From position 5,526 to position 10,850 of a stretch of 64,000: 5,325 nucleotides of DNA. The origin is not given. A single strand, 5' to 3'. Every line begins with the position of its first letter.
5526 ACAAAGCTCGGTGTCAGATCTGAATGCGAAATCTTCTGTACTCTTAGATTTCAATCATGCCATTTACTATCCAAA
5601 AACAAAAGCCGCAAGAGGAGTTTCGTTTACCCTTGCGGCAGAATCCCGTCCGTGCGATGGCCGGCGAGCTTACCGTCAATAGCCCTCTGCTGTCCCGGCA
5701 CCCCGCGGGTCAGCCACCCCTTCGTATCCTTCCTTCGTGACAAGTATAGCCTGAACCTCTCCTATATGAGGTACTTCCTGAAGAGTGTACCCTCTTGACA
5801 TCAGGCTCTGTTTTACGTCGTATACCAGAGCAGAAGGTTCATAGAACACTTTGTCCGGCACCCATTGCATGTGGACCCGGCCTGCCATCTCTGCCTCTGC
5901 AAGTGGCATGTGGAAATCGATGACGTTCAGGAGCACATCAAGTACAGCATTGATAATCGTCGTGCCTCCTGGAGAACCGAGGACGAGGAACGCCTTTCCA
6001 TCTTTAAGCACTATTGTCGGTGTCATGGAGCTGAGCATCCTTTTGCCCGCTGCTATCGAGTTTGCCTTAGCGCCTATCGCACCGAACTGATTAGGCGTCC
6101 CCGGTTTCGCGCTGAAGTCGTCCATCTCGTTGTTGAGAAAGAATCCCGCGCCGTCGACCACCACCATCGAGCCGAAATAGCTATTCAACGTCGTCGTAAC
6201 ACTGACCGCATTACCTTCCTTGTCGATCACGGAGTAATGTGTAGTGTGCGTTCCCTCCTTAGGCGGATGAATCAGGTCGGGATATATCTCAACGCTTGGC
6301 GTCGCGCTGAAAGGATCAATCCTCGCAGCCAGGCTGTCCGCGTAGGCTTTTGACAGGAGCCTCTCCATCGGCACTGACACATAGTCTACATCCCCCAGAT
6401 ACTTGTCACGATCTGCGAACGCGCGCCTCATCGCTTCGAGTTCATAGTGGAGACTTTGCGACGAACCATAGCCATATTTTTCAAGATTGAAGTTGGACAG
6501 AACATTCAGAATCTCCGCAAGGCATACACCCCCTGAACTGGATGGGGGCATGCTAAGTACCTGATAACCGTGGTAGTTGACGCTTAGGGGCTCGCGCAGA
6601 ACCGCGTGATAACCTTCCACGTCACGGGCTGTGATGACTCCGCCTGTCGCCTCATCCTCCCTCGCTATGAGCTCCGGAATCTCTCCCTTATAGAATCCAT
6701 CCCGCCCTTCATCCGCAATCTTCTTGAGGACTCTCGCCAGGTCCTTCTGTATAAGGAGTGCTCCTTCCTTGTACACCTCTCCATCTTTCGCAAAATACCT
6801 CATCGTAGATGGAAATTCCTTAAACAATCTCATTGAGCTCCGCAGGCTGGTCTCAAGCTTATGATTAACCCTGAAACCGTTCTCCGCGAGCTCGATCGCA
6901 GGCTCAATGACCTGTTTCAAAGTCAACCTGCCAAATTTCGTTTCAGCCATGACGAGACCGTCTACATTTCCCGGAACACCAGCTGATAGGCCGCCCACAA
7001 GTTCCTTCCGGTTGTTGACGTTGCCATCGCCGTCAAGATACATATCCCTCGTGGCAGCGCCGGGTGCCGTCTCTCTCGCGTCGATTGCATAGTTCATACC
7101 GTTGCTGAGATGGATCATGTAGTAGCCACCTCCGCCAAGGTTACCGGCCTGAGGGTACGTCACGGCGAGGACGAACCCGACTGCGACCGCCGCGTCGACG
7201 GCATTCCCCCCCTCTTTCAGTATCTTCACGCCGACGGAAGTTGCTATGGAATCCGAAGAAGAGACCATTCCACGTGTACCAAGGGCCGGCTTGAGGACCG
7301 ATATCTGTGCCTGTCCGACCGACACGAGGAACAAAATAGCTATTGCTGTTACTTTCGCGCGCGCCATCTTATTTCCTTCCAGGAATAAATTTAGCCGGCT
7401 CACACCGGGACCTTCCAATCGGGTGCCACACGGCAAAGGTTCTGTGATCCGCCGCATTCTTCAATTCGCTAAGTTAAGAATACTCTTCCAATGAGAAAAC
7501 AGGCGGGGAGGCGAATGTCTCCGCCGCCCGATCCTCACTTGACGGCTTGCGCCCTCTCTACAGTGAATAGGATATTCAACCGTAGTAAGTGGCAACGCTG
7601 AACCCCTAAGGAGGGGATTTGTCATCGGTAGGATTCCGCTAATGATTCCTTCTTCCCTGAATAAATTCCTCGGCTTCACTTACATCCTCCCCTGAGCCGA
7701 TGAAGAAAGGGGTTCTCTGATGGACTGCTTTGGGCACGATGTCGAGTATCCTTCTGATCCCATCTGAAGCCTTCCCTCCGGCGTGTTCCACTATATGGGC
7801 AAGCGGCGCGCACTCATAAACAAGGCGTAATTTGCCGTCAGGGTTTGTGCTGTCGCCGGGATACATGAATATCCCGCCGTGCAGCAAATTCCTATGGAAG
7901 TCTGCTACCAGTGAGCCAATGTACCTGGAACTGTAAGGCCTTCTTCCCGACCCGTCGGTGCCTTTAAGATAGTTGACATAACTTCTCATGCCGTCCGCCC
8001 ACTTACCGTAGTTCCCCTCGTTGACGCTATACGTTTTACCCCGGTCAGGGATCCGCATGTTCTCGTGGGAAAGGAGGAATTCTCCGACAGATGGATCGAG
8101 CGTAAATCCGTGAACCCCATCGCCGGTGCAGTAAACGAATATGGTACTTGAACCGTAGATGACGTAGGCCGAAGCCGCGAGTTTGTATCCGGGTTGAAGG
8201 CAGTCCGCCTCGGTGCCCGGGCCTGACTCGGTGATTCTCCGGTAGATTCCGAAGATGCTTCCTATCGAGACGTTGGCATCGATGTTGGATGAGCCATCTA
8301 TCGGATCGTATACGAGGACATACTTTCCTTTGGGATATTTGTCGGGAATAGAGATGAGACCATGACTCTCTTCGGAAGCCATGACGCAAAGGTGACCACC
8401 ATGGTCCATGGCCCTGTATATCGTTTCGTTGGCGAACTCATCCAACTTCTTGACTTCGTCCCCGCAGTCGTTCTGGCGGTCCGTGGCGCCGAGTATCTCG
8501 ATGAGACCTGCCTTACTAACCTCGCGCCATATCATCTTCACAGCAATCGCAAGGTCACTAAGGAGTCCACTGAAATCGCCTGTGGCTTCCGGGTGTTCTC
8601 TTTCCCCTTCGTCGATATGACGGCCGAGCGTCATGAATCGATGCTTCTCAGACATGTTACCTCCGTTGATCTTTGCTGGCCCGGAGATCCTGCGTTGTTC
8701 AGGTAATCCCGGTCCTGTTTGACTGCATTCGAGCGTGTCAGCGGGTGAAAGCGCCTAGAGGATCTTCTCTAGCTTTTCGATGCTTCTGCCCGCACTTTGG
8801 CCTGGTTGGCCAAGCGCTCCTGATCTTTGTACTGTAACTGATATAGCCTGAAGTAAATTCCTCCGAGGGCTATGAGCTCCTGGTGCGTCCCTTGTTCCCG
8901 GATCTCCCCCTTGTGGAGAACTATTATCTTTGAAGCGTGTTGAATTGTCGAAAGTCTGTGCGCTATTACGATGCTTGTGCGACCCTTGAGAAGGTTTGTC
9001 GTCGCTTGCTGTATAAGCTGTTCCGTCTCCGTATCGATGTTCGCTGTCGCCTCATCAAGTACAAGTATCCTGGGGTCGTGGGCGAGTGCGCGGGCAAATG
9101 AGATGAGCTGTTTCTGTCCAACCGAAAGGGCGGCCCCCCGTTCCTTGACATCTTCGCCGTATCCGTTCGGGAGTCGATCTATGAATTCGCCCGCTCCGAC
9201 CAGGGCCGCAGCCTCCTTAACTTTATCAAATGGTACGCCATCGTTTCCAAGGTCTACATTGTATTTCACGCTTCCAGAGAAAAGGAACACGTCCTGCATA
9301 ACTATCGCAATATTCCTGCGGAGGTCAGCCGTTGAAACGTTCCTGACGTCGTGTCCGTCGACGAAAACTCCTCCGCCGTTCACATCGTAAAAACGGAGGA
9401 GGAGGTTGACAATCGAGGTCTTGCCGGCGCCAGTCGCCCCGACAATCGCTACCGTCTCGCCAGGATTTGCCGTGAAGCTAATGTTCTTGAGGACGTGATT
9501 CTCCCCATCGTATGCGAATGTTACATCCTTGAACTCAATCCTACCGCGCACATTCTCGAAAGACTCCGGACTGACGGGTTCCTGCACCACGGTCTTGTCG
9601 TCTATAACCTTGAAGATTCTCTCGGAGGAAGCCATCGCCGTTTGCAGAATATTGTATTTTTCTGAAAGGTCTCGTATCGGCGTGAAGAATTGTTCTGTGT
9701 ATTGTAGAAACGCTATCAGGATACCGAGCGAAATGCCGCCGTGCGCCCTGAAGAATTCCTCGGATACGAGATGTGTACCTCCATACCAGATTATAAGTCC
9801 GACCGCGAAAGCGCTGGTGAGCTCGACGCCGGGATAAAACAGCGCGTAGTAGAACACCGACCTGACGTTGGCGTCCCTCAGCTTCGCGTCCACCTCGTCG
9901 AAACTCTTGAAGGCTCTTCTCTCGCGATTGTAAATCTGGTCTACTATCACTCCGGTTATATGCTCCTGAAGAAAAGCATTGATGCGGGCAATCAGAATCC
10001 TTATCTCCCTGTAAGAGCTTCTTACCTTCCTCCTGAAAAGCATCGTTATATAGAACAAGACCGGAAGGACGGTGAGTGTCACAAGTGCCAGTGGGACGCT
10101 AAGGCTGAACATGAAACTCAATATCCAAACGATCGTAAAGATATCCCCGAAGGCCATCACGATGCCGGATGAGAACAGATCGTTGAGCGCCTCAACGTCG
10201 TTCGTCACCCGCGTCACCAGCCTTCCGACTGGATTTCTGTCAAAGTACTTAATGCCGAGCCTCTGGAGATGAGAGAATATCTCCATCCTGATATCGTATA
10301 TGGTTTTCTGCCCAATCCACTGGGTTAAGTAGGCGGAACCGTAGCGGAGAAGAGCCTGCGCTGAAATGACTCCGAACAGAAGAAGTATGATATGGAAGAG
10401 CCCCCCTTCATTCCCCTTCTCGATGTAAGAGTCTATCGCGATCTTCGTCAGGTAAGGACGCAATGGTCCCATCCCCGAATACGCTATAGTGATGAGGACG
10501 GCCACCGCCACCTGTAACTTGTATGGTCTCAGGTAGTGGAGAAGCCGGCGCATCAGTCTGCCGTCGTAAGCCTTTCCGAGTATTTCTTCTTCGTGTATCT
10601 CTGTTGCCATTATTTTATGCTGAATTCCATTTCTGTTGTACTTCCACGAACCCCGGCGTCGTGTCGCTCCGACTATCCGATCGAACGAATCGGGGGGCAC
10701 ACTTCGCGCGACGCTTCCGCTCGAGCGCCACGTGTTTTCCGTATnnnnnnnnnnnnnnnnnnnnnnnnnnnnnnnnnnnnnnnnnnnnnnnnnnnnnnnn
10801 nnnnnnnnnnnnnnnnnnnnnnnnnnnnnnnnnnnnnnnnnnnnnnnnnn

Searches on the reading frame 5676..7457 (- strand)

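Call 62: search_protein_families(library=pfam, max_evalue=1e-8, proteins=[window:5676-7457:-])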
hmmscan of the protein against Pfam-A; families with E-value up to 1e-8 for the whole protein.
window:5676-7457:- (593 aa): 1 family
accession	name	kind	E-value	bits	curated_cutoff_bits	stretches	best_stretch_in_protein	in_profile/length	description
PF01019.26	G_glu_transpept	-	1.5e-171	572.1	27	1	78-588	2-512/512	Gamma-glutamyltranspeptidase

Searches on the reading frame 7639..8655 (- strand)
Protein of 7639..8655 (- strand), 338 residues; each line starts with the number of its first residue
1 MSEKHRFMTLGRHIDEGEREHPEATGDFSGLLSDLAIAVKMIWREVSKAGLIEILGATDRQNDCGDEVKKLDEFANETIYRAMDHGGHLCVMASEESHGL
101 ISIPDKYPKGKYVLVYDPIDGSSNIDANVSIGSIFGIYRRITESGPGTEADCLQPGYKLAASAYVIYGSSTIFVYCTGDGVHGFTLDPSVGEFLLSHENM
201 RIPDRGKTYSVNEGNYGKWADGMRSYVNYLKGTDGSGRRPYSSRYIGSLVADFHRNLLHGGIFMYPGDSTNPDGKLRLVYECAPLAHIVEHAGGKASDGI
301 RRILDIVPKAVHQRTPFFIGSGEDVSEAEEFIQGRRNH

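Call 28: search_protein_families(library=pfam, max_evalue=1e-8, proteins=[window:7639-8655:-])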
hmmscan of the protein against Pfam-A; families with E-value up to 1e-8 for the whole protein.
window:7639-8655:- (338 aa): 2 families
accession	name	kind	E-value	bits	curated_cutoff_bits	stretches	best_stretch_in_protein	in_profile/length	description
PF00316.25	FBPase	-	2e-62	210.6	34.8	1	8-198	1-191/191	Fructose-1-6-bisphosphatase, N-terminal domain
PF18913.5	FBPase_C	-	3e-49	166.5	27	1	202-332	1-126/127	Fructose-1-6-bisphosphatase, C-terminal domain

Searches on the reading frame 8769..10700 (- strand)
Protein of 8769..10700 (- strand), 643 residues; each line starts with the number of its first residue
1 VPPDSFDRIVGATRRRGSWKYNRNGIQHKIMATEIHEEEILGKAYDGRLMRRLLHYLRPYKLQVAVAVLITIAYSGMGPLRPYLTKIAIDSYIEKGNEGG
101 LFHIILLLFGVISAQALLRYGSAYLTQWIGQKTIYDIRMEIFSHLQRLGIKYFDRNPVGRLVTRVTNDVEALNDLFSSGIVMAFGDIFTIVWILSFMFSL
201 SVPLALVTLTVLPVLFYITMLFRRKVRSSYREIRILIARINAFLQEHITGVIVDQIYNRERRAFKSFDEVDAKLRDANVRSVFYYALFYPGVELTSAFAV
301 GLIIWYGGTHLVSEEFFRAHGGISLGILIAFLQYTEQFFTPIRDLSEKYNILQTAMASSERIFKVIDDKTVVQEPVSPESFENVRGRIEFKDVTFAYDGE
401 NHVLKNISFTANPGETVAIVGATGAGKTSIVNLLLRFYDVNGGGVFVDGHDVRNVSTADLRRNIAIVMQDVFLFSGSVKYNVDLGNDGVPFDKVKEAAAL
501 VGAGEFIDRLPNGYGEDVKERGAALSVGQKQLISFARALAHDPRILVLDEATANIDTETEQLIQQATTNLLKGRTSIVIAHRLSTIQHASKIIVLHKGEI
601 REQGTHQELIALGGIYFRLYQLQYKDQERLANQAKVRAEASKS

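Call 62: search_protein_families(library=pfam, max_evalue=1e-8, proteins=[window:8769-10700:-])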
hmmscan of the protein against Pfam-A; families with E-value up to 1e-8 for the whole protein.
window:8769-10700:- (643 aa): 2 families
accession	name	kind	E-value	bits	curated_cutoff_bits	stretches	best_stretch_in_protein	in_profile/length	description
PF00664.28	ABC_membrane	-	3.4e-46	158.6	28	1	66-341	3-273/274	ABC transporter transmembrane region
PF00005.33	ABC_tran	-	1.2e-27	97.6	25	1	404-553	1-137/137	ABC transporter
